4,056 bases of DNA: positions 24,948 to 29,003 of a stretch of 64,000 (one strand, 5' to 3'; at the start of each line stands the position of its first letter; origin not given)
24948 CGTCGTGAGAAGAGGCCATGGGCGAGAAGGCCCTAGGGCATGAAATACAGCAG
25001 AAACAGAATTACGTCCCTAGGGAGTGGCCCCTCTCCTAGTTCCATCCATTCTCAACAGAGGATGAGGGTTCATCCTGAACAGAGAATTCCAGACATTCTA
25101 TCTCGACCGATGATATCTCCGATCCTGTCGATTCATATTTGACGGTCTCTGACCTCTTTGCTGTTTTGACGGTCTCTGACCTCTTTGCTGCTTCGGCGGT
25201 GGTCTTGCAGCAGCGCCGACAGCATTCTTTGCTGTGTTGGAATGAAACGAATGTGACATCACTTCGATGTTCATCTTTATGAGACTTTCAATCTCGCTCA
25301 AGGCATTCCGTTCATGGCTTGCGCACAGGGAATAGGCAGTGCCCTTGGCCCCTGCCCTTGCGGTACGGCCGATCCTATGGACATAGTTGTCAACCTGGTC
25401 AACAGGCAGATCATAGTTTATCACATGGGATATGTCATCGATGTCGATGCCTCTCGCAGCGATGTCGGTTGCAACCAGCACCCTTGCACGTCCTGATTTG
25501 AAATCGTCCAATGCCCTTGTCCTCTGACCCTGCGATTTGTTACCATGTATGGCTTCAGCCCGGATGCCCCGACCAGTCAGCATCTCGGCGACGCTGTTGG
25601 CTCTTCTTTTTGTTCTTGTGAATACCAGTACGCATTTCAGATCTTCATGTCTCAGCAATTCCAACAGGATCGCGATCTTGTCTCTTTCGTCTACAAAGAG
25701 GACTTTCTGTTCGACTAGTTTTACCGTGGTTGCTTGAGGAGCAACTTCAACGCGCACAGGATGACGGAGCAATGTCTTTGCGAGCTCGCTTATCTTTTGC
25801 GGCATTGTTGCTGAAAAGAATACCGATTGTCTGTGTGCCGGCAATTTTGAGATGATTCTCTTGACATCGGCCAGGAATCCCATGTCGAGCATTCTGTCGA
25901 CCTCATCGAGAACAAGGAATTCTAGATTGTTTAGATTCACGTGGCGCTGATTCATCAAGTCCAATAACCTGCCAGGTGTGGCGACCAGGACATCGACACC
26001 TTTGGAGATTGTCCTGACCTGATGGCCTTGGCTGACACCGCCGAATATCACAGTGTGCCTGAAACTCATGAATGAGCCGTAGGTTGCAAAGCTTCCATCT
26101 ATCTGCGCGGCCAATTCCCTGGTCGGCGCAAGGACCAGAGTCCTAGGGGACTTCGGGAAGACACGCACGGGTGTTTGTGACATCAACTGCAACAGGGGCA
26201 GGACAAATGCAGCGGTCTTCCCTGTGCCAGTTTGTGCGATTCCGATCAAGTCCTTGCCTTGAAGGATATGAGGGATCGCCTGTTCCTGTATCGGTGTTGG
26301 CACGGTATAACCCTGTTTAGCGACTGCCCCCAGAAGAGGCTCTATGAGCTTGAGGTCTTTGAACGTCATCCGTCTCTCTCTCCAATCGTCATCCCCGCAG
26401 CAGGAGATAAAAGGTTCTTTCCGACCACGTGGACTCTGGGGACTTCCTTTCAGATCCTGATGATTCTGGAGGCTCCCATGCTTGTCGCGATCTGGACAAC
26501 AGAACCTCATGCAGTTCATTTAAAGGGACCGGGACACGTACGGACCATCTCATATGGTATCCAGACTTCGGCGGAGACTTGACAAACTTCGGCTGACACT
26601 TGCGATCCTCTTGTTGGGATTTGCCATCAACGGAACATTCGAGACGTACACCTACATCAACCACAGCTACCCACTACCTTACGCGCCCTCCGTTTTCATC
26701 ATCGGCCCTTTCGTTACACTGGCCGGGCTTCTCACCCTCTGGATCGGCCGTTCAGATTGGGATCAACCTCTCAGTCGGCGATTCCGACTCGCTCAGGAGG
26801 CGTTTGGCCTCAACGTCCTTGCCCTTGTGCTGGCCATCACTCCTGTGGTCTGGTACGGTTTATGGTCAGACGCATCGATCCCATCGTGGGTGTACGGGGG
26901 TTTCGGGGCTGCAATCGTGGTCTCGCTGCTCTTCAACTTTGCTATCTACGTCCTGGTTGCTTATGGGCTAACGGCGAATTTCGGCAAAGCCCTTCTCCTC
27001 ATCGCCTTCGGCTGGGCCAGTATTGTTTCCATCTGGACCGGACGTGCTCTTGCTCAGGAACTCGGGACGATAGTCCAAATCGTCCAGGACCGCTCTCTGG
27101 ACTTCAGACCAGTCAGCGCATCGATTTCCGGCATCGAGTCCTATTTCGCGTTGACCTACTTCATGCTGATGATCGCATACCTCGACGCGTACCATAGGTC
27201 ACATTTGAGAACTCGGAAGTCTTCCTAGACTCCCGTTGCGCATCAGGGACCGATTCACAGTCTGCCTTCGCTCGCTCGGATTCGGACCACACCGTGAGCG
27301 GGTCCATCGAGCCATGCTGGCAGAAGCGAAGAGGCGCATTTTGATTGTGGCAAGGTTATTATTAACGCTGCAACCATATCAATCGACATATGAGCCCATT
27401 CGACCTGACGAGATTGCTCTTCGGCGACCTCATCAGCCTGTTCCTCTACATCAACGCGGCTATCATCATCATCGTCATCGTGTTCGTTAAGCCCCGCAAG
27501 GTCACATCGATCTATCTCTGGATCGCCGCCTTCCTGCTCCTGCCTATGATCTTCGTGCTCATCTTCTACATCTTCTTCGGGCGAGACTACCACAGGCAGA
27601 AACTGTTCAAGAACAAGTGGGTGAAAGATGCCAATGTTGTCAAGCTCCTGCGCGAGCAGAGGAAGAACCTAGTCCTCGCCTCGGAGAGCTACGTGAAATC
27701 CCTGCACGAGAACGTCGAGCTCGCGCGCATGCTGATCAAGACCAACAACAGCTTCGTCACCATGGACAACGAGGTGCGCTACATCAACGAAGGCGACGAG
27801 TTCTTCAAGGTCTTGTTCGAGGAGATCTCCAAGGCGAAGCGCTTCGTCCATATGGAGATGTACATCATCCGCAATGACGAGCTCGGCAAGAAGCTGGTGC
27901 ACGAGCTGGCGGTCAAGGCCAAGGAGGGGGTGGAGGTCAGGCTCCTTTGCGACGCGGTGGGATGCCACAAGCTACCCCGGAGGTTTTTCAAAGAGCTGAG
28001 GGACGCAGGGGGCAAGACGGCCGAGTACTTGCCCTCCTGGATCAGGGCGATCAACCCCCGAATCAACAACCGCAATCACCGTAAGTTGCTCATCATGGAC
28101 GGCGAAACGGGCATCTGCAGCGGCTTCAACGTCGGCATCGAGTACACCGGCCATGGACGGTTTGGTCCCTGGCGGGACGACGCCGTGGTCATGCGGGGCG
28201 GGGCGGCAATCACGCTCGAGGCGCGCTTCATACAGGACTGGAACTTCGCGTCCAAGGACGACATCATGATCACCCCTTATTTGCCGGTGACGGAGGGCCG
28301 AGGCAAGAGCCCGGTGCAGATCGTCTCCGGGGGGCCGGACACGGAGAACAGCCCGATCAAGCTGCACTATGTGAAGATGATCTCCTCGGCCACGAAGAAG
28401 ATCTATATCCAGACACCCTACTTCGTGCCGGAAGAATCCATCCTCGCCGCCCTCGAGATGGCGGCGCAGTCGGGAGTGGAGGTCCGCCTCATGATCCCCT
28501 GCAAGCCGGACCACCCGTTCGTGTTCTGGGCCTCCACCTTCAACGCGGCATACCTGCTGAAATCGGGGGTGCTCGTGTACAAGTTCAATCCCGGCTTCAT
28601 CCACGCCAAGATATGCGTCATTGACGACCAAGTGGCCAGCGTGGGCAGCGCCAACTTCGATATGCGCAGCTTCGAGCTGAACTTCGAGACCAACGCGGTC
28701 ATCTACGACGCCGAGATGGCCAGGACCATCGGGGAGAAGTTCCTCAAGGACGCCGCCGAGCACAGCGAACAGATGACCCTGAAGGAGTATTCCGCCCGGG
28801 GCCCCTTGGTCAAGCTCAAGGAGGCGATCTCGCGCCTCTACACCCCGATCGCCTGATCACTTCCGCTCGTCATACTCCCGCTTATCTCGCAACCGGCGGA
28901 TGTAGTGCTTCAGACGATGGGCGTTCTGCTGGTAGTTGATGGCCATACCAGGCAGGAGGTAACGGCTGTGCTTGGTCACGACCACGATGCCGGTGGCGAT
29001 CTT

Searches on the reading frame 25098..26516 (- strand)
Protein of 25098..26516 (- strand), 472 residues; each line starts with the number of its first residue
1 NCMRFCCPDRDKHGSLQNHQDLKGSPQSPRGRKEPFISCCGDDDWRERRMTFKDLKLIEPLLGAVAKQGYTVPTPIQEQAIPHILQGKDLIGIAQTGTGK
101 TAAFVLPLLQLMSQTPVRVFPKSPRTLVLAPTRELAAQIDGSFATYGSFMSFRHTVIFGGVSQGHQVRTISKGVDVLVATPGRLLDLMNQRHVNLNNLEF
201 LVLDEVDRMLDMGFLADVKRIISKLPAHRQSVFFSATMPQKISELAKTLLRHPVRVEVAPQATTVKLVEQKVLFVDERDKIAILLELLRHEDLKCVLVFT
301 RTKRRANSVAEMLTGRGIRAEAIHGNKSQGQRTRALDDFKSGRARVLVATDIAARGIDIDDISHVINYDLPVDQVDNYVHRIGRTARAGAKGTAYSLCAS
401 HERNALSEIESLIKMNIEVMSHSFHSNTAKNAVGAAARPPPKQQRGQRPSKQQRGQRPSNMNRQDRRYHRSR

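Call 19: search_protein_families(library=pfam, proteins=[window:25098-26516:-], max_evalue=0.001)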
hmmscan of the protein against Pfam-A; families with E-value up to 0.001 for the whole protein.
window:25098-26516:- (472 aa): 4 families
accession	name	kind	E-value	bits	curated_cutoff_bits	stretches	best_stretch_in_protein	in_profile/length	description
PF00270.35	DEAD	-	3.8e-51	173.6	26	1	74-244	1-166/167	DEAD/DEAH box helicase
PF00271.37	Helicase_C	-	5.1e-34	117.3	23.5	1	279-389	1-110/110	Helicase conserved C-terminal domain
PF04851.21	ResIII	-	4.3e-09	36.9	22.5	1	73-238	4-162/164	Type III restriction enzyme, res subunit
PF13245.12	AAA_19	-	0.0001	22.9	25.1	0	77-226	1-115/134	AAA domain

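Call 37: list_cluster_members(proteins=[window:25098-26516:-, window:27390-28853:+, window:42869-44485:-, window:51272-52696:+, window:57775-59961:+, window:61827-62942:+])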
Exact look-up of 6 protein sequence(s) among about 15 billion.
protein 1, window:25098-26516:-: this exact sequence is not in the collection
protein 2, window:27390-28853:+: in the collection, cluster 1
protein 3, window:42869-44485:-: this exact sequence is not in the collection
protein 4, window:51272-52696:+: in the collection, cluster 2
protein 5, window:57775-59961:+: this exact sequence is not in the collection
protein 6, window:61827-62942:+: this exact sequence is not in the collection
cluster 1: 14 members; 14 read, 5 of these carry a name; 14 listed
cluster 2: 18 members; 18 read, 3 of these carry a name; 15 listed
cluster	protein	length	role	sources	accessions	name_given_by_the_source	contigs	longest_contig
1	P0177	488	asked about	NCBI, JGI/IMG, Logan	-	cardiolipin synthase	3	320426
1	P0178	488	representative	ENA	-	-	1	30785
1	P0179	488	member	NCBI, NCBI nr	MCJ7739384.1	MAG: cardiolipin synthase [Anaerolineae bacterium] | cardiolipin synthase [Anaerolineae bacterium]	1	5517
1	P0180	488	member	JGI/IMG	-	cardiolipin synthase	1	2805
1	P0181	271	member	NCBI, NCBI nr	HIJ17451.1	MAG TPA: cardiolipin synthase, partial [Thermoplasmata archaeon] | cardiolipin synthase [Thermoplasmata archaeon]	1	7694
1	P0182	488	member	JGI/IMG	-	cardiolipin synthase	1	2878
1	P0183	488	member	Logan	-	-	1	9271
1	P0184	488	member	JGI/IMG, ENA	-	-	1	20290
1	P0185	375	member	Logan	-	-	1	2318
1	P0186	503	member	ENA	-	-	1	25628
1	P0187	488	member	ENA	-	-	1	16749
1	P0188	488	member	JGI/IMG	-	-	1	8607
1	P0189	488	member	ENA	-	-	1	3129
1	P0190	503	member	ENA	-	-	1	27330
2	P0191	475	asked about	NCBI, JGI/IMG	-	anthranilate synthase component 1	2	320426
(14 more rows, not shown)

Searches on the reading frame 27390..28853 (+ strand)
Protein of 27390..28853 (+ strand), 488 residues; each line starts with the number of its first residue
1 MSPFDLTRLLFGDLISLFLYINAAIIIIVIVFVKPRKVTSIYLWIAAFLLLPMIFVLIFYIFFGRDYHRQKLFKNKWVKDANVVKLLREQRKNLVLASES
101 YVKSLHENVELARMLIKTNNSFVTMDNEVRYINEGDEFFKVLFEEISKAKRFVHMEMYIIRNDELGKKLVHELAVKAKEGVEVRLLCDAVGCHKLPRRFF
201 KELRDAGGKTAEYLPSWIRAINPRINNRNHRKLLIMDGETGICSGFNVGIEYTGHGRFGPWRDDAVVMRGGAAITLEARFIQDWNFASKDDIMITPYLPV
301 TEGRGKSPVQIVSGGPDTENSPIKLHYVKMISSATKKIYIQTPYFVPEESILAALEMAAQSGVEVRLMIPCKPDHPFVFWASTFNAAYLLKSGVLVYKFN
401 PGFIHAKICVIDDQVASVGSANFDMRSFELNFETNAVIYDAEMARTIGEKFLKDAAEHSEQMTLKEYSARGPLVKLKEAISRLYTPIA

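Call 19: search_protein_families(library=pfam, proteins=[window:27390-28853:+], max_evalue=0.001)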
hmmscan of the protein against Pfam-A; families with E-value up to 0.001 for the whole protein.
window:27390-28853:+ (488 aa): 3 families
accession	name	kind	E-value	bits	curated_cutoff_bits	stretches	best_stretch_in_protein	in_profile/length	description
PF13091.12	PLDc_2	-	6.6e-45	152.6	27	2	328-453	2-130/132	PLD-like domain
PF00614.28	PLDc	-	1.2e-11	44.5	21.9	1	401-427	2-28/28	Phospholipase D Active site motif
PF12725.13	DUF3810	-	0.00018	21.4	28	1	13-131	26-139/311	Protein of unknown function (DUF3810)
